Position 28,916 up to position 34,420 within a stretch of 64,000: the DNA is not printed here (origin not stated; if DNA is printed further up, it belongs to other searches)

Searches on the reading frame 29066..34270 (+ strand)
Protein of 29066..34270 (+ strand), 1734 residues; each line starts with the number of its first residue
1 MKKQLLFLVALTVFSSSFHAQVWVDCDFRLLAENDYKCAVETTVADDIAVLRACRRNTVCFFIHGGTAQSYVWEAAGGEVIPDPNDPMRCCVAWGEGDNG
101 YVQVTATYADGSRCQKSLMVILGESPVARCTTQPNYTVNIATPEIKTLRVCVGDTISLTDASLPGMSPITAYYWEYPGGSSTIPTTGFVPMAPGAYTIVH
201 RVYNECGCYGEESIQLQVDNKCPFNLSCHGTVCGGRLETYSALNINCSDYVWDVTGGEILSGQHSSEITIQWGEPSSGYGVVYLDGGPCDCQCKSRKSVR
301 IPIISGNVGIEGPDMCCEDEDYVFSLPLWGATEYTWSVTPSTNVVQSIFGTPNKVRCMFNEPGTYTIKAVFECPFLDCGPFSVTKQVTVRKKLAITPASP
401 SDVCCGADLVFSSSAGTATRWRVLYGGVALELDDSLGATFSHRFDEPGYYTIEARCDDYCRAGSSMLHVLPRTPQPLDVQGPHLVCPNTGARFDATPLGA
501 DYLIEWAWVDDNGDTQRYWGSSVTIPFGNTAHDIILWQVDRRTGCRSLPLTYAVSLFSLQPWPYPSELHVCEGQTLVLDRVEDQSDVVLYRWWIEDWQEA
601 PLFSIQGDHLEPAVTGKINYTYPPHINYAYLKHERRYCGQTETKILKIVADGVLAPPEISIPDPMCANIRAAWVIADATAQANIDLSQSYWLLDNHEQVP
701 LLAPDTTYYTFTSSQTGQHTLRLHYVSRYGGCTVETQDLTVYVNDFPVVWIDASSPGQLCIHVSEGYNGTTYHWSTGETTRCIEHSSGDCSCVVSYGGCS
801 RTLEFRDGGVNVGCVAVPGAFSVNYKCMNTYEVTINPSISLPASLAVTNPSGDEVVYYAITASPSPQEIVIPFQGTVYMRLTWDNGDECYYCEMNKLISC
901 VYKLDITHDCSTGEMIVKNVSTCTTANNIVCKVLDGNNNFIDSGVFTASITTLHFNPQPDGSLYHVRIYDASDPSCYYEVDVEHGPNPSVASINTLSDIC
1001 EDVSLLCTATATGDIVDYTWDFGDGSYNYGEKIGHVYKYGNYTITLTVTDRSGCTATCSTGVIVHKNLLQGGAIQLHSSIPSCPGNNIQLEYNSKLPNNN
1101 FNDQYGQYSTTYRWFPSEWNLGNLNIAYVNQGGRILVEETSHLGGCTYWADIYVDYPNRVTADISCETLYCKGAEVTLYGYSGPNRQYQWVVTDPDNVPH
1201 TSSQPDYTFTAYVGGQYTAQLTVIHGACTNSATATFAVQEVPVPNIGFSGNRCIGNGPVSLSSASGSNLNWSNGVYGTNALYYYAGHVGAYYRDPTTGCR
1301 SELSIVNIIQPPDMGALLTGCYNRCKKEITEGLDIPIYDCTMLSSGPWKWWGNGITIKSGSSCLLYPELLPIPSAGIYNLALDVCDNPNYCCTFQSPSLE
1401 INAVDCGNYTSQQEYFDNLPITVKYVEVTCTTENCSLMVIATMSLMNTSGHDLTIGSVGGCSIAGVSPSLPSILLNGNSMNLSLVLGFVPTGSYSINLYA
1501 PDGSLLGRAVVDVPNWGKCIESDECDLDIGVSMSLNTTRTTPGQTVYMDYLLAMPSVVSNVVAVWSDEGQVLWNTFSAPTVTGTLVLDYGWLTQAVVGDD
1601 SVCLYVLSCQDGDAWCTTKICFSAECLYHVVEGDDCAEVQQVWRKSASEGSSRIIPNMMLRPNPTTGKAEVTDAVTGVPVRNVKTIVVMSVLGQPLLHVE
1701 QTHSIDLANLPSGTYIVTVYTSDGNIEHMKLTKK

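Call 10: search_protein_families(library=pfam, proteins=[window:29066-34270:+], max_evalue=0.001)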
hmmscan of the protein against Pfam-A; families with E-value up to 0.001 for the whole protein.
window:29066-34270:+ (1734 aa): 5 families
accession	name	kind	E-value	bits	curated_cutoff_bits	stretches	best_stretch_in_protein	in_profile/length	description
PF18911.6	PKD_4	-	7.9e-21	74.4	27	1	1007-1060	26-80/85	PKD domain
PF00801.26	PKD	-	7e-13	48.8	23.5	1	1008-1055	20-72/80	PKD domain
PF19408.5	PKD_6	-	3.5e-05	24.5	25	0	229-277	11-61/82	PKD-like domain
PF18962.6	Por_Secre_tail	-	3.6e-05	24.4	27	1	1662-1726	3-69/75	Secretion system C-terminal sorting domain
PF22352.2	K319L-like_PKD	-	0.00054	20.4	27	0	1175-1235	13-79/84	K319L-like, PKD domain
